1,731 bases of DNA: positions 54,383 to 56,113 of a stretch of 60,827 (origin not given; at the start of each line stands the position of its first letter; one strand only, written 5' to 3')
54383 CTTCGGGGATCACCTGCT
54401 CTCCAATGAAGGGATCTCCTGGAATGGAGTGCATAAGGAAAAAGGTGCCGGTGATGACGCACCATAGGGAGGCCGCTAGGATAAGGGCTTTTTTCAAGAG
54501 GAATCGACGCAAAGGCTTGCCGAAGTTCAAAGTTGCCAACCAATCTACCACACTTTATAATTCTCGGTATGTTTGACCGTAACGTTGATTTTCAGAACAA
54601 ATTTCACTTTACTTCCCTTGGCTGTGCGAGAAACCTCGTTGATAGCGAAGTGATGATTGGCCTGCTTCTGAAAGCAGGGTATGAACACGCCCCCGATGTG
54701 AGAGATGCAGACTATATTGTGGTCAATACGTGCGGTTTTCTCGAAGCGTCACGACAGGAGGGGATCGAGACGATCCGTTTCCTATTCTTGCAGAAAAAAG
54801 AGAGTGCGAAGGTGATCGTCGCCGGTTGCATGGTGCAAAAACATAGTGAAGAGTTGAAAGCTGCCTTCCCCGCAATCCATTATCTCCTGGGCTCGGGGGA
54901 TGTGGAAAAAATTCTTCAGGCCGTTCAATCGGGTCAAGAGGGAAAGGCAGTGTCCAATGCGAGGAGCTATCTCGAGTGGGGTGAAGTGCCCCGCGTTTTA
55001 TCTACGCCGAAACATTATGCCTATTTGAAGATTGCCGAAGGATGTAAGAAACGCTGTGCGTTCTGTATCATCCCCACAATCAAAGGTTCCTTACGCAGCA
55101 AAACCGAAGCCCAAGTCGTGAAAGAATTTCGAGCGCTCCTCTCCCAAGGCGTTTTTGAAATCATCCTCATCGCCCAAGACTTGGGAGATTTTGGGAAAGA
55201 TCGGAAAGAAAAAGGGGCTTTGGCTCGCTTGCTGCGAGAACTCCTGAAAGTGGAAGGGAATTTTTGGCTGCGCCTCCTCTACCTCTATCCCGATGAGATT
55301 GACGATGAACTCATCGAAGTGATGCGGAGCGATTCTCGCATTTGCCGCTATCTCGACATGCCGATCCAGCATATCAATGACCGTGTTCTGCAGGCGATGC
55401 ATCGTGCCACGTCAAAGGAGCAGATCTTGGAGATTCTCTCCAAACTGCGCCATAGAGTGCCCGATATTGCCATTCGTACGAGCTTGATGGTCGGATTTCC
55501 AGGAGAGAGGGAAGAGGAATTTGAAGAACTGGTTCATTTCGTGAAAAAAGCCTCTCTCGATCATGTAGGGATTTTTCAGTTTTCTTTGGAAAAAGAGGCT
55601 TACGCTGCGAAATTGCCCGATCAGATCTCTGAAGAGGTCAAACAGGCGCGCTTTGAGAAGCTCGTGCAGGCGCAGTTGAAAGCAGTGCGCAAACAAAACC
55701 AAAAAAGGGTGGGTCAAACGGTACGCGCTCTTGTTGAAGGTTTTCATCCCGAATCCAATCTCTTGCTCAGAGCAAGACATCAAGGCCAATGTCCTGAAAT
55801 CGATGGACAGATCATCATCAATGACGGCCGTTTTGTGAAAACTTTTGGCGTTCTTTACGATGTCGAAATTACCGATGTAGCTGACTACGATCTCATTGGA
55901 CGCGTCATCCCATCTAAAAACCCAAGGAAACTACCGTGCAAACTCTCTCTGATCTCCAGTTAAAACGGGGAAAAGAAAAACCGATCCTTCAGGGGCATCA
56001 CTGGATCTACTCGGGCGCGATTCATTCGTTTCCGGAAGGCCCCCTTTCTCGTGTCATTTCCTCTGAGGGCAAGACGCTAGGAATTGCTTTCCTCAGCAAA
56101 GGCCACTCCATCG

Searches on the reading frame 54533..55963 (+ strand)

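Call 60: search_protein_families(library=ncbifam, proteins=[window:54533-55963:+], max_evalue=1e-10)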
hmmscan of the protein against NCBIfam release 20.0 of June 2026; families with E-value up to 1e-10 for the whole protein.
window:54533-55963:+ (476 aa): 9 families
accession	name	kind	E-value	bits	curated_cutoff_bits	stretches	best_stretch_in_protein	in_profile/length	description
TIGR01125.1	TIGR01125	equivalog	7.4e-159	529.4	356.95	1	23-456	1-432/432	30S ribosomal protein S12 methylthiotransferase RimO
TIGR00089.1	TIGR00089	subfamily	3.1e-128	428.2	251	1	23-456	1-429/429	MiaB/RimO family radical SAM methylthiotransferase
TIGR01574.1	miaB-methiolase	equivalog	1.3e-86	291.4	355.3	1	23-458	1-436/437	tRNA (N6-isopentenyl adenosine(37)-C2)-methylthiotransferase MiaB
TIGR01579.1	MiaB-like-C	equivalog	3.5e-82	276.9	357.05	1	26-403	1-381/416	tRNA (N(6)-L-threonylcarbamoyladenosine(37)-C(2))-methylthiotransferase MtaB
TIGR01578.1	MiaB-like-B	hypoth_equivalog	9.8e-67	225.5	314.7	1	23-459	1-421/421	tRNA (N(6)-L-threonylcarbamoyladenosine(37)-C(2))-methylthiotransferase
NF010916.0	PRK14336.1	equivalog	4.7e-61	206.8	606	2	158-459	121-413/418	tRNA (N6-isopentenyl adenosine(37)-C2)-methylthiotransferase MiaB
TIGR04014.1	B12_SAM_MJ_0865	equivalog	6e-19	68.1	360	1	163-347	161-343/434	methyl-coenzyme M reductase glutamine C-methyltransferase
TIGR04479.1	bcpD_PhpK_rSAM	subfamily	1.1e-17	63.6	600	1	160-341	239-410/504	PhpK family radical SAM P-methyltransferase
TIGR04013.1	B12_SAM_MJ_1487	hypoth_equivalog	5.4e-12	45.2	251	1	120-341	100-334/382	TIGR04013 family B12-binding domain/radical SAM domain-containing protein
